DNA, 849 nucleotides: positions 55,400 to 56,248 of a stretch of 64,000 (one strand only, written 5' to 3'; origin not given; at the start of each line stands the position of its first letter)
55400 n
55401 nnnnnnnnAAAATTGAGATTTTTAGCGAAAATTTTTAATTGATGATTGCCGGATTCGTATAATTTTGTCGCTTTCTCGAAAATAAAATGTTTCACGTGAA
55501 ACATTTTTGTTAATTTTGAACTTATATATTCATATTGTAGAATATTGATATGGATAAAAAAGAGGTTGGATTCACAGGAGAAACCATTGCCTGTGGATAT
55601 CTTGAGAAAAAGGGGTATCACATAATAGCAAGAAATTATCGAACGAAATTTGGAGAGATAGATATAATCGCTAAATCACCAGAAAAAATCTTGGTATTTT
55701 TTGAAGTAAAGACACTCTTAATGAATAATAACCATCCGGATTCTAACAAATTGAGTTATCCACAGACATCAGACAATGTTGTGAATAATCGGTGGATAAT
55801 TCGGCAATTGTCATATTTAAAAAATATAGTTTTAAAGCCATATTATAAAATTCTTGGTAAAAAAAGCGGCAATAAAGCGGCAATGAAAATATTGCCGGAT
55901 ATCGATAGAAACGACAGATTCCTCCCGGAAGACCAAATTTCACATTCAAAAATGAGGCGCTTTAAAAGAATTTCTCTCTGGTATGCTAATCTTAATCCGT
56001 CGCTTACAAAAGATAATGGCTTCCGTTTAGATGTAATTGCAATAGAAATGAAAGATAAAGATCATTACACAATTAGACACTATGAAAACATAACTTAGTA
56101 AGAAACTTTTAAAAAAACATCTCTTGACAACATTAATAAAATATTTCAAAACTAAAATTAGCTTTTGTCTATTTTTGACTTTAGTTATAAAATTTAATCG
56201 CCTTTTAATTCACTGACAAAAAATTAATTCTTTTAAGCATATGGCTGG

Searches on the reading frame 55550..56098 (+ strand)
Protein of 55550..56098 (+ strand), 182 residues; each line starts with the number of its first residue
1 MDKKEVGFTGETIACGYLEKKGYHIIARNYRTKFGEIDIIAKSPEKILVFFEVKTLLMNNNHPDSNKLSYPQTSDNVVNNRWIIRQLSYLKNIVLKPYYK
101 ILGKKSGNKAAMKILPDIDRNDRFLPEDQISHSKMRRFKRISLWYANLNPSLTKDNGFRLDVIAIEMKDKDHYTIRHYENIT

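Call 11: search_protein_families(library=pfam, proteins=[window:55550-56098:+])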
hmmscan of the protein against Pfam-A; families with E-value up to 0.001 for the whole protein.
window:55550-56098:+ (182 aa): 3 families
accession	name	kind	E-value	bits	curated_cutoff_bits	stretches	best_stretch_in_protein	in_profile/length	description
PF02021.23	UPF0102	-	6.2e-20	71.8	23.6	1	10-56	1-42/80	Uncharacterised protein family UPF0102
PF08378.17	NERD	-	3.3e-07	31.2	22.1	1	7-89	2-94/111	Nuclease-related domain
PF01939.22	NucS_C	-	0.00046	20.6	24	0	19-55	16-52/124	Endonuclease NucS C-terminal domain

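Call 31: find_homologous_proteins(query=window:55550-56098:+)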
Query window:55550-56098:+ (182 aa): 261 proteins with E <= 0.001 among 311 candidates; the best 120 are listed.
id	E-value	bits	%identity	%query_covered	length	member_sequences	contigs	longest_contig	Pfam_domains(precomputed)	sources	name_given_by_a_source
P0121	4.4e-116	403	99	100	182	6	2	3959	PF02021.24,PF08378.18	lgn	-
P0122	2.9e-53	198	55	99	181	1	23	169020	PF02021.24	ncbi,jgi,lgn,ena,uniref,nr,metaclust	ncbi:MAG: hypothetical protein UV58_C0009G0011 [Candidatus Wolfebacteria bacterium GW2011_GWC1_43_10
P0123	5.9e-37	145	46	99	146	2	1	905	PF02021.24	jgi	-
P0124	1.4e-35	141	43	97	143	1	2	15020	PF02021.24,PF01939.22,PF08378.18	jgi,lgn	jgi:Holliday junction resolvase-like predicted endonuclease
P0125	4.7e-34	136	43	99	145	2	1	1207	PF02021.24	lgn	-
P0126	1.3e-32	131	43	99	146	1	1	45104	PF02021.24,PF08378.18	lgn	-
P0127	1.2e-29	121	42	99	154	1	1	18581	PF02021.24,PF08378.18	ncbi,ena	-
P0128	1.7e-29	121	60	40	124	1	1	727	PF02021.24,PF08378.18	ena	-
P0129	3.2e-29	120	40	97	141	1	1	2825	PF02021.24,PF08378.18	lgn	-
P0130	1.4e-25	108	38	97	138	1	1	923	PF02021.24,PF08378.18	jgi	jgi:putative endonuclease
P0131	1.9e-25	107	34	97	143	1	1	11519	PF02021.24,PF08378.18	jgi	jgi:putative endonuclease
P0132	2.8e-24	104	64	30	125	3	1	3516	PF02021.24,PF08378.18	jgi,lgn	jgi:putative endonuclease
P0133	1.4e-23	101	36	99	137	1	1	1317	PF02021.24,PF08378.18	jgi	jgi:putative endonuclease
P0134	2.2e-23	101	65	30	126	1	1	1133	PF02021.24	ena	-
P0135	3.5e-23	100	35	98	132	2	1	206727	PF02021.24,PF01939.22,PF08378.18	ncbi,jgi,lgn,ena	ncbi:MAG: YraN family protein [Candidatus Paceibacterota bacterium]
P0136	1.1e-22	98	44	40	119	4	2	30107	PF02021.24,PF08378.18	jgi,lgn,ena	jgi:putative endonuclease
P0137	2.0e-21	94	32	100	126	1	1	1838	PF02021.24,PF08378.18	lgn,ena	-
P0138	2.3e-21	94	34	99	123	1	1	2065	PF02021.24,PF08378.18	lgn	-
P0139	2.3e-21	94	60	30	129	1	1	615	PF02021.24,PF08378.18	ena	-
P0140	2.8e-21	94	34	98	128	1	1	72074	PF02021.24,PF08378.18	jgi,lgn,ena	-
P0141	3.6e-21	94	34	53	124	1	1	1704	PF02021.24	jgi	-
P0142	4.0e-21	93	46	31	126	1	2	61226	PF02021.24,PF08378.18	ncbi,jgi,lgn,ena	-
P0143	6.7e-21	93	34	98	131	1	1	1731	PF02021.24,PF08378.18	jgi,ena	-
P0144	7.0e-21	93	35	97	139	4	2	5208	PF02021.24,PF08378.18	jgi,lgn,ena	-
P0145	1.4e-20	92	30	99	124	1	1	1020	PF02021.24,PF08378.18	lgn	-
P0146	2.6e-20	91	35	98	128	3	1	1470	PF02021.24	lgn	-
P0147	2.9e-20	91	57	30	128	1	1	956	PF02021.24,PF08378.18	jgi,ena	-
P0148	4.3e-20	90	34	99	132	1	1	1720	PF02021.24,PF08378.18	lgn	-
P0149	5.3e-20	90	32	99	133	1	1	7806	PF02021.24,PF01939.22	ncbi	-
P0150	7.3e-20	89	65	31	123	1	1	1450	PF02021.24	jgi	jgi:putative endonuclease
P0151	7.6e-20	89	58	29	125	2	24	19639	PF02021.24,PF08378.18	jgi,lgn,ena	-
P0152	2.1e-19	88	57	36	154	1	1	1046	PF02021.24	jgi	jgi:putative endonuclease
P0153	3.3e-19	87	59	30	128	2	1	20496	PF02021.24,PF08378.18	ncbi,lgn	-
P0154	1.0e-18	86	36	98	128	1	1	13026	PF02021.24,PF08378.18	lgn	-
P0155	1.4e-18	85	61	28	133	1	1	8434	PF02021.24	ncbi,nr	ncbi:MAG: YraN family protein [Candidatus Liptonbacteria bacterium]|nr:YraN family protein [Candidat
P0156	1.6e-18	85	32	98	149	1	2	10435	PF02021.24,PF08378.18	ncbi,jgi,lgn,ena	-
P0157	3.1e-18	84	32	99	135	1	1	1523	PF02021.24,PF08378.18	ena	-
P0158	3.2e-18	84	57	30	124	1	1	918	PF02021.24,PF08378.18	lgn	-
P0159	5.4e-18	83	31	98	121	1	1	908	PF02021.24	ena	-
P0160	1.1e-17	82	52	34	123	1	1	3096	PF02021.24,PF01939.22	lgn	-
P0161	2.3e-17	81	37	58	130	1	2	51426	PF02021.24,PF08378.18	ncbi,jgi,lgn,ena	-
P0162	6.0e-17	80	38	45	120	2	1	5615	PF02021.24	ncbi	-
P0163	6.3e-17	80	55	28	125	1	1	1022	PF02021.24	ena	-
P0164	6.7e-17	80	31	97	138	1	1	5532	PF02021.24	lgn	-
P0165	1.3e-16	79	57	31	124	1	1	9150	PF02021.24,PF08378.18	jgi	jgi:putative endonuclease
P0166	4.5e-16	77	31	97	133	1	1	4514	PF02021.24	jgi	jgi:putative endonuclease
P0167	7.2e-16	76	59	31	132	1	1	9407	PF02021.24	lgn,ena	-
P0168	1.4e-15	75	46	37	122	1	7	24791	PF02021.24,PF01939.22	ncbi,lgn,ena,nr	ncbi:MAG: YraN family protein [Candidatus Pacebacteria bacterium]|nr:YraN family protein [Candidatus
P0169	1.4e-15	75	57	28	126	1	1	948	PF02021.24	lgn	-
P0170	1.7e-15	75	61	28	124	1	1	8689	PF02021.24,PF08378.18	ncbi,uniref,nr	ncbi:hypothetical protein A2V80_02720 [Candidatus Woesebacteria bacterium RBG_16_39_8b]|uniref:UPF01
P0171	1.8e-15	75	30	97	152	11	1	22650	PF02021.24,PF01939.22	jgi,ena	-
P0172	2.2e-15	75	32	99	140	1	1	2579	PF02021.24,PF08378.18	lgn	-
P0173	9.7e-15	73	53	31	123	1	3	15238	PF02021.24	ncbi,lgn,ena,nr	ncbi:MAG: YraN family protein [Candidatus Pacebacteria bacterium]|nr:YraN family protein [Candidatus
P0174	1.3e-14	72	30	97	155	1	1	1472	PF02021.24,PF08378.18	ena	-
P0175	1.5e-14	72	37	63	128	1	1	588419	PF02021.24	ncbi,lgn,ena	-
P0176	2.6e-14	71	43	48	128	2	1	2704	PF02021.24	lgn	-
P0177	4.2e-14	71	49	43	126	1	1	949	PF02021.24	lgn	-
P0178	5.0e-14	70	28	97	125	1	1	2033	PF02021.24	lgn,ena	-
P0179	5.2e-14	70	30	97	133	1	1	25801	PF02021.24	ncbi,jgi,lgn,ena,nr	ncbi:MAG TPA: YraN family protein [Candidatus Paceibacterota bacterium]|nr:YraN family protein [Cand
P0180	1.1e-13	69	32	97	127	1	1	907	PF02021.24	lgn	-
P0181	1.1e-13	69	60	29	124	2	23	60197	PF02021.24,PF08378.18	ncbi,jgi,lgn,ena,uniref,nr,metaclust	ncbi:MAG: hypothetical protein UW37_C0008G0022 [Candidatus Gottesmanbacteria bacterium GW2011_GWA2_4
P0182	2.2e-13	68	58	29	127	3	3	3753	PF02021.24,PF08378.18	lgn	-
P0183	2.2e-13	68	30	98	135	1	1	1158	PF02021.24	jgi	-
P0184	3.7e-13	67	50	35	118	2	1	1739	PF02021.24,PF08378.18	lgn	-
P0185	3.7e-13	67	51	35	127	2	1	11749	PF02021.24,PF08378.18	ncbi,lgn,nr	ncbi:MAG TPA: YraN family protein [Candidatus Paceibacterota bacterium]|nr:YraN family protein [Cand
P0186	5.0e-13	67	55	31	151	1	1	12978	PF02021.24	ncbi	-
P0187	5.6e-13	67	30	98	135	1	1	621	PF02021.24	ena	-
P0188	5.4e-12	64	34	97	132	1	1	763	PF02021.24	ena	-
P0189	7.7e-12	63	55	30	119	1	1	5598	PF02021.24,PF08378.18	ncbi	-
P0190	8.9e-12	63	54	35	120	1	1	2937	PF02021.24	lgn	-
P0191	9.2e-12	63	30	100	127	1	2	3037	PF02021.24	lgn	-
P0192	9.3e-12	63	55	30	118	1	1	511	PF02021.24,PF08378.18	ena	-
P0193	1.4e-11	62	61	30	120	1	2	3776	PF02021.24,PF08378.18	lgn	-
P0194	1.5e-11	62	62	30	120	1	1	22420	PF02021.24,PF08378.18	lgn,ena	-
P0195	1.6e-11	62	51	30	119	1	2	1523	PF02021.24,PF08378.18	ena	-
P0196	1.6e-11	62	63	28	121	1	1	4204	PF02021.24,PF08378.18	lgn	-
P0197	3.5e-11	61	47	36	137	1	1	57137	PF02021.24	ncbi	ncbi:MAG: YraN family protein [Minisyncoccota bacterium]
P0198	4.4e-11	61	47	41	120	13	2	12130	PF02021.24,PF08378.18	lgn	-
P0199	4.8e-11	61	61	30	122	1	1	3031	PF02021.24,PF08378.18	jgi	jgi:putative endonuclease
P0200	4.8e-11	61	61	28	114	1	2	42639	PF02021.24,PF08378.18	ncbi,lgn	-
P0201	5.2e-11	60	49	37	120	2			PF02021.24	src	-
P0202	7.3e-11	60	55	30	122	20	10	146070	PF02021.24,PF08378.18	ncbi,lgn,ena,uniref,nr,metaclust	ncbi:YraN family protein [Veillonella montpellierensis]|uniref:YraN family protein n=1 Tax=Veillonel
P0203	1.0e-10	59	52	29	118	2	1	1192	PF02021.24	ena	-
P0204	1.1e-10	59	55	30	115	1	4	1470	PF02021.24,PF08378.18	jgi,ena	-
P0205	1.9e-10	59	60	29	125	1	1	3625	PF02021.24,PF01939.22,PF08378.18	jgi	jgi:putative endonuclease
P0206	2.0e-10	59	51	39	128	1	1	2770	PF02021.24,PF08378.18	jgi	jgi:putative endonuclease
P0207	2.5e-10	58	47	46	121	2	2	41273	PF02021.24,PF01939.22,PF08378.18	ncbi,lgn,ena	-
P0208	2.7e-10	58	50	29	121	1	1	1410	PF02021.24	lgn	-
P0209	2.8e-10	58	50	29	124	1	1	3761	PF02021.24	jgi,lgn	-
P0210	3.2e-10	58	57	28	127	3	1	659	PF02021.24,PF01939.22,PF08378.18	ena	-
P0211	3.6e-10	58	56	30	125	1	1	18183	PF02021.24,PF08378.18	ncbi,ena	-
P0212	3.8e-10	58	52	29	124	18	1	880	PF02021.24,PF08378.18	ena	-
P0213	4.0e-10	58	61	30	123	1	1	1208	PF02021.24,PF08378.18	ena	-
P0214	4.1e-10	58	50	29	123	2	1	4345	PF02021.24,PF08378.18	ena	-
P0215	4.9e-10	57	53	30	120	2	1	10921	PF02021.24,PF08378.18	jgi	jgi:putative endonuclease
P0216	5.3e-10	57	63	28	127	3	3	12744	PF02021.24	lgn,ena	-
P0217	5.8e-10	57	62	27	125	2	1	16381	PF02021.24,PF08378.18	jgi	jgi:putative endonuclease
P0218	5.9e-10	57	44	47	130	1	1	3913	PF02021.24,PF08378.18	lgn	-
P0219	7.2e-10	57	47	46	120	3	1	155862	PF02021.24,PF01939.22,PF08378.18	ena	-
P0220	9.7e-10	56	46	37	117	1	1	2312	PF02021.24,PF08378.18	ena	-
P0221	9.7e-10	56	55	28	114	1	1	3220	PF02021.24,PF01939.22,PF08378.18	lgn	-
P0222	1.0e-9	56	58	27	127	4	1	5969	PF02021.24,PF08378.18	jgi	jgi:putative endonuclease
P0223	1.0e-9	56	45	42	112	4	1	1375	PF02021.24,PF01939.22,PF08378.18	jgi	-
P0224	1.1e-9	56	45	42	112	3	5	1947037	PF02021.24,PF01939.22,PF08378.18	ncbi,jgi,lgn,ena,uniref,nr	ncbi:MAG: YraN family protein [Thermodesulfovibrio sp.]|jgi:putative endonuclease|uniref:YraN family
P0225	1.1e-9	56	47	41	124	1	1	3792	PF02021.24,PF08378.18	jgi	jgi:putative endonuclease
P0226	1.2e-9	56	57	29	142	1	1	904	PF02021.24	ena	-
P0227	1.2e-9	56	62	27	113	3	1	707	PF02021.24,PF08378.18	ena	-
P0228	1.3e-9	56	43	42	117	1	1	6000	PF02021.24,PF08378.18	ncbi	ncbi:MAG: YraN family protein [Candidatus Peregrinibacteria bacterium]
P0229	1.4e-9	56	50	37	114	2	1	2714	PF02021.24,PF08378.18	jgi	jgi:putative endonuclease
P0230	1.6e-9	56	54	29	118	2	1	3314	PF02021.24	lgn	-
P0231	1.6e-9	56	58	30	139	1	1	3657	PF02021.24,PF08378.18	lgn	-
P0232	1.7e-9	56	60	30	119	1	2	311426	PF02021.24,PF08378.18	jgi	-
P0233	1.8e-9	55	44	47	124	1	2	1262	PF02021.24,PF08378.18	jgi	jgi:putative endonuclease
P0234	1.9e-9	55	38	49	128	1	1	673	PF02021.24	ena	-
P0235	2.1e-9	55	49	30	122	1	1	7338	PF02021.24,PF08378.18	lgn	-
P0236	2.2e-9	55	64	27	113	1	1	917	PF02021.24,PF08378.18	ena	-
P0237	2.4e-9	55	37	49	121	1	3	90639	PF02021.24,PF08378.18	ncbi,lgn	-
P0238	2.5e-9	55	50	30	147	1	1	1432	PF02021.24,PF08378.18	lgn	-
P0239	2.5e-9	55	56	29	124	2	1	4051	PF02021.24,PF08378.18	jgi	-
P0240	3.1e-9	55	28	98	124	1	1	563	PF03008.21,PF02021.24,PF08378.18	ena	-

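Call 32: find_encoding_contigs(protein=P0121, flank=4000, max_places=4)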
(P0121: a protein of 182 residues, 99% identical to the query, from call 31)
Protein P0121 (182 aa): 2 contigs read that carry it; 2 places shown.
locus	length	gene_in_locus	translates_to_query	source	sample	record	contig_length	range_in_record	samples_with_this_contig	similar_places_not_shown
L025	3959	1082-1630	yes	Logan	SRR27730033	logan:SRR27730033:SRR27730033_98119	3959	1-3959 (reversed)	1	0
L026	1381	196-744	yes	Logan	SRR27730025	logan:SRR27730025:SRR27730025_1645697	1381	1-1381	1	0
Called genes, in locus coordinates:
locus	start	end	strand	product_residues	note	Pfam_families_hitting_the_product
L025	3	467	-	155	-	?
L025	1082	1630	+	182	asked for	PF08378:NERD (weak), PF02021:UPF0102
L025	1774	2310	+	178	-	PF20772:TACO1_YebC_N, PF01709:Transcrip_reg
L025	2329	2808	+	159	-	PF02075:RuvC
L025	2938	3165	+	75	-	-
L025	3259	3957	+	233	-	?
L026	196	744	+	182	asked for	PF08378:NERD (weak), PF02021:UPF0102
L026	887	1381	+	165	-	?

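Call 33: find_encoding_contigs(protein=P0122, flank=8000, max_places=3)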
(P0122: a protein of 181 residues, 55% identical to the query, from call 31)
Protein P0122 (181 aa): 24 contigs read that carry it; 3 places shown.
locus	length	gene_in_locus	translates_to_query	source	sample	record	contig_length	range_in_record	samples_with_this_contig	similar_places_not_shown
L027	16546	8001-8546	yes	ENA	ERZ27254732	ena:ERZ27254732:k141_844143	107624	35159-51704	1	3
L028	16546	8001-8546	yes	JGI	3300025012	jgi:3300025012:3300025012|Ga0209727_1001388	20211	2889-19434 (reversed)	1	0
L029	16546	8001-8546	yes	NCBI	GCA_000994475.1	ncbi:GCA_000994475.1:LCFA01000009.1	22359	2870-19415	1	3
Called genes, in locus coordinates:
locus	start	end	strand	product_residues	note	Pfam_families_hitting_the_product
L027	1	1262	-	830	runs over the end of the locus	PF00521:DNA_topoisoIV, PF03989:DNA_gyraseA_C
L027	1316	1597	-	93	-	-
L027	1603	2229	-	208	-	PF13483:Lactamase_B_3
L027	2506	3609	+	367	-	PF23459:S1_RRP5 (faint), PF00575:S1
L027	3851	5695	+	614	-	PF06480:FtsH_ext (weak), PF00004:AAA, PF17862:AAA_lid_3, PF01434:Peptidase_M41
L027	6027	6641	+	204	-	-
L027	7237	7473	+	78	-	-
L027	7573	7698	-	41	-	-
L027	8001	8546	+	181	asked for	PF02021:UPF0102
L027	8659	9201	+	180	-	PF20772:TACO1_YebC_N, PF01709:Transcrip_reg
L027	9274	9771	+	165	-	PF02075:RuvC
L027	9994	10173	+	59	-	-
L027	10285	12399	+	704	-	PF00912:Transgly, PF00905:Transpeptidase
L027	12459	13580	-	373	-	PF00712:DNA_pol3_beta, PF02767:DNA_pol3_beta_2, PF02768:DNA_pol3_beta_3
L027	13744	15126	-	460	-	PF11638:DnaA_N, PF00308:Bac_DnaA, PF01695:IstB_IS21, PF00004:AAA (faint), PF08299:Bac_DnaA_C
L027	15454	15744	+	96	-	-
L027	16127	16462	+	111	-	PF00825:Ribonuclease_P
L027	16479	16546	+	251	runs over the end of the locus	PF02096:60KD_IMP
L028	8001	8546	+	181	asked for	PF02021:UPF0102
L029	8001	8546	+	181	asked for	PF02021:UPF0102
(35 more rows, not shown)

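Call 34: find_encoding_contigs(protein=P0126, flank=8000, max_places=2)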
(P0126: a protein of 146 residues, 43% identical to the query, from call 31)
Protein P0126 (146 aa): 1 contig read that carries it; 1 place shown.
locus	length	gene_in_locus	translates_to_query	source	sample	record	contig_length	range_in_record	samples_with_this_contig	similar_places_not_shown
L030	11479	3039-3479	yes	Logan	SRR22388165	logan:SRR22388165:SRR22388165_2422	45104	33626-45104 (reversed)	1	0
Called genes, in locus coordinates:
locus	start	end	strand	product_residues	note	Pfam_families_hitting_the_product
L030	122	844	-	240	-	-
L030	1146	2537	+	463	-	-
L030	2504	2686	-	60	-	-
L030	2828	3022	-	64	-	-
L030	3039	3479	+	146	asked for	PF02021:UPF0102, PF08378:NERD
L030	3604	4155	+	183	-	PF20772:TACO1_YebC_N, PF01709:Transcrip_reg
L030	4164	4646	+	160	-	PF02075:RuvC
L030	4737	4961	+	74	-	-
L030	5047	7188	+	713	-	PF00912:Transgly, PF00905:Transpeptidase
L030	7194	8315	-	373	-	PF00712:DNA_pol3_beta, PF02767:DNA_pol3_beta_2, PF02768:DNA_pol3_beta_3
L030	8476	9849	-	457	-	PF11638:DnaA_N, PF00308:Bac_DnaA, PF01695:IstB_IS21, PF08299:Bac_DnaA_C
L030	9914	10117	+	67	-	PF00468:Ribosomal_L34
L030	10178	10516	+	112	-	PF00825:Ribonuclease_P (weak)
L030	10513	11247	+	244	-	PF02096:60KD_IMP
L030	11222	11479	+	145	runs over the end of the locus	PF01424:R3H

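Call 42: find_encoding_contigs(protein=P0124, flank=6000, max_places=2)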
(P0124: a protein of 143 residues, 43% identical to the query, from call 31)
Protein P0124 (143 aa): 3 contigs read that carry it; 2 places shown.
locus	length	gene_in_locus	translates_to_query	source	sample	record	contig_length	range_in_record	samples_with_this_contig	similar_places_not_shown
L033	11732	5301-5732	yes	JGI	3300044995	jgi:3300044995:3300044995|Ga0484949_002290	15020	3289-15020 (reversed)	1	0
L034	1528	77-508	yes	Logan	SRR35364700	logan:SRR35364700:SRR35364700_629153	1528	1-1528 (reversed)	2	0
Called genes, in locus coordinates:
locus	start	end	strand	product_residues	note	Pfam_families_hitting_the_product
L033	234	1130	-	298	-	-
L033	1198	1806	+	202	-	PF09335:VTT_dom (weak)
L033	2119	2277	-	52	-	-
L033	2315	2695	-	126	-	-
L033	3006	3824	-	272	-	-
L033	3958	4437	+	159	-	PF08123:DOT1 (weak)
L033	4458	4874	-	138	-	PF00472:RF-1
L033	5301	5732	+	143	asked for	PF08378:NERD (weak), PF01939:NucS_C (faint), PF02021:UPF0102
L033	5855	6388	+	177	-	PF20772:TACO1_YebC_N, PF01709:Transcrip_reg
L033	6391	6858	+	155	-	PF02075:RuvC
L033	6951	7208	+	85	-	-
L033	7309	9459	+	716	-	PF00912:Transgly, PF00905:Transpeptidase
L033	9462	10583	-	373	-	PF00712:DNA_pol3_beta, PF02767:DNA_pol3_beta_2, PF02768:DNA_pol3_beta_3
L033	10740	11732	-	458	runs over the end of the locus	PF11638:DnaA_N, PF00308:Bac_DnaA, PF00004:AAA (faint), PF01695:IstB_IS21, PF08299:Bac_DnaA_C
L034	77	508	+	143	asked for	PF08378:NERD (weak), PF01939:NucS_C (faint), PF02021:UPF0102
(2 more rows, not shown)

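Call 43: find_encoding_contigs(protein=P0127, flank=6000, max_places=2)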
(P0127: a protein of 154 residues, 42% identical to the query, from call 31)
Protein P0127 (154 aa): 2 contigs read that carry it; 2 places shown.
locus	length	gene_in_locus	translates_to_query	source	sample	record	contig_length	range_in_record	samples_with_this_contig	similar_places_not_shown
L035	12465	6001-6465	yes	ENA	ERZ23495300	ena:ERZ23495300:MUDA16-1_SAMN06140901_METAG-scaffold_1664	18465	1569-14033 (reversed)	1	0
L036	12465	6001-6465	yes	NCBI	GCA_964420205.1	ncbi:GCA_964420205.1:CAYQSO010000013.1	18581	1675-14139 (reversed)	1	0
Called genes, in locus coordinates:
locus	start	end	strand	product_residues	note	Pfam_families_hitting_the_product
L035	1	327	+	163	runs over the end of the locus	-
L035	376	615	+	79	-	-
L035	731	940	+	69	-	-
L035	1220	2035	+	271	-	-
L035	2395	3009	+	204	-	PF08245:Mur_ligase_M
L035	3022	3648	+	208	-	PF02875:Mur_ligase_C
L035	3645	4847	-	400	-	PF05496:RuvB_N, PF00158:Sigma54_activat (faint), PF20720:nSTAND3 (faint), PF00004:AAA, PF07728:AAA_5 (weak), PF13173:AAA_14, PF16193:AAA_assoc_2, PF12002:MgsA_C, +1 more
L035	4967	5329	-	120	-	-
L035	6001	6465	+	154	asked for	PF08378:NERD, PF02021:UPF0102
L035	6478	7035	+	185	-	PF20772:TACO1_YebC_N, PF01709:Transcrip_reg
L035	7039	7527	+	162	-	PF02075:RuvC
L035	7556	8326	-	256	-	-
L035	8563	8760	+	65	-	-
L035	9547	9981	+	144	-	-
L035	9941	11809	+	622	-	-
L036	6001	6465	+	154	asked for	PF08378:NERD, PF02021:UPF0102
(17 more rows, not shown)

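Call 44: find_encoding_contigs(protein=P0131, flank=6000, max_places=2)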
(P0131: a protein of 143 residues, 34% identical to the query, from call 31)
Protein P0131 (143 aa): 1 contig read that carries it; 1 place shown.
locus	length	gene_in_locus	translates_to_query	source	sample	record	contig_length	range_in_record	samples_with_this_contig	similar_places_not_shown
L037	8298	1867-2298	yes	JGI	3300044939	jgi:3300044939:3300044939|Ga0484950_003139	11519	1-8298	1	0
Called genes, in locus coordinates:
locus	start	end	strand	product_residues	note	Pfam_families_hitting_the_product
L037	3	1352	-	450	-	?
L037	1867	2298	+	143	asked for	PF08378:NERD, PF02021:UPF0102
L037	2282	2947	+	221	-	PF01509:TruB_N, PF16198:TruB_C_2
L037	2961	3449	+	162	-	PF00072:Response_reg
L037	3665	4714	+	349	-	PF00814:TsaD, PF22521:HypF_C_2 (weak)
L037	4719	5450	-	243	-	PF01996:F420_ligase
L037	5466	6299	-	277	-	PF01026:TatD_DNase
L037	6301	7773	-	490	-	PF00133:tRNA-synt_1, PF01406:tRNA-synt_1e (weak), PF09334:tRNA-synt_1g, PF00133:tRNA-synt_1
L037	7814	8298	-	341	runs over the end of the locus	PF01594:AI-2E_transport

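Call 72: find_encoding_contigs(protein=P0135, flank=7000, max_places=2)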
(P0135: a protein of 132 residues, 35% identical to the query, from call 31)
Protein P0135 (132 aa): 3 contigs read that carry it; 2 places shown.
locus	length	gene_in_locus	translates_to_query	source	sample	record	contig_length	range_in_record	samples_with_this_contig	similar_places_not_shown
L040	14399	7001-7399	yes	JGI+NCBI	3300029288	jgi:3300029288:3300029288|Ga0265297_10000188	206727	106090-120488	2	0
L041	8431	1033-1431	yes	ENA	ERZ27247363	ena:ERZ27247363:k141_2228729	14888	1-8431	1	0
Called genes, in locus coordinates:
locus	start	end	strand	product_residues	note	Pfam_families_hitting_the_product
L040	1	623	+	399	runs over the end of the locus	PF08245:Mur_ligase_M, PF02875:Mur_ligase_C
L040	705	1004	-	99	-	-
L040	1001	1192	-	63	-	-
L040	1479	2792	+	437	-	PF00753:Lactamase_B, PF12706:Lactamase_B_2, PF16661:Lactamase_B_6, PF23023:Anti-Pycsar_Apyc1, PF10996:Beta-Casp, PF07521:RMMBL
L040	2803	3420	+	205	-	PF18306:LDcluster4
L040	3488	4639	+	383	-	PF03222:Trp_Tyr_perm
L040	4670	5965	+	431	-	PF04932:Wzy_C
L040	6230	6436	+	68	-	-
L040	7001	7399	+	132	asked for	PF08378:NERD (weak), PF01939:NucS_C (weak), PF02021:UPF0102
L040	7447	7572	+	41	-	-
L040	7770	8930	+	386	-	PF08529:NusA_N, PF13184:KH_NusA_1st, PF26594:KH_NusA_2nd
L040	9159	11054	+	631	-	PF03030:H_PPase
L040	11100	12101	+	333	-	PF05697:Trigger_N, PF05698:Trigger_C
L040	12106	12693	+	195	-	PF00574:CLP_protease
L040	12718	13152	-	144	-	PF01424:R3H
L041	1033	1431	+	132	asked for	PF08378:NERD (weak), PF01939:NucS_C (weak), PF02021:UPF0102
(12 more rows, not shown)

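Call 73: find_encoding_contigs(protein=P0181, flank=7000, max_places=2)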
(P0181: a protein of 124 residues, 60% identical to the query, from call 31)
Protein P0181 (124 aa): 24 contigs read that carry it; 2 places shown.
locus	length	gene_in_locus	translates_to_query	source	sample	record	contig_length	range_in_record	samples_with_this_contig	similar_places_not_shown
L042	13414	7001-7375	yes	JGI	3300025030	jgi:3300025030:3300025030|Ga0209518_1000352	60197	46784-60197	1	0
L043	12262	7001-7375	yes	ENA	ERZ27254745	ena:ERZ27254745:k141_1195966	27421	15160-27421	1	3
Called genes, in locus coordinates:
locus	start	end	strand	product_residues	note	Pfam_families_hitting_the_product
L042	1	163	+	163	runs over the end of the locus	PF00430:ATP-synt_B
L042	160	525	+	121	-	PF00213:OSCP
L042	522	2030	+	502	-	PF02874:ATP-synt_ab_N, PF00006:ATP-synt_ab, PF06745:ATPase (weak), PF00306:ATP-synt_ab_C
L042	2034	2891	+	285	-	PF00231:ATP-synt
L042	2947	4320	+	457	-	PF02874:ATP-synt_ab_N, PF00006:ATP-synt_ab, PF22919:ATP-synt_VA_C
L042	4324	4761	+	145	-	PF02823:ATP-synt_DE_N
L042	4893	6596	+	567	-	PF06418:CTP_synth_N, PF00117:GATase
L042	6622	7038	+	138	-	PF01245:Ribosomal_L19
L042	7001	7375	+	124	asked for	PF08378:NERD (weak), PF02021:UPF0102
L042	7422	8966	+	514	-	PF13231:PMT_2 (weak)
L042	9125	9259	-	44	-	-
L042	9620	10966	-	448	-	PF00239:Resolvase, PF07508:Recombinase, PF13408:Zn_ribbon_recom (weak)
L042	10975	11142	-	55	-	-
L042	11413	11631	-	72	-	-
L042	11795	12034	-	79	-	-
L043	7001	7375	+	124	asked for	PF08378:NERD (weak), PF02021:UPF0102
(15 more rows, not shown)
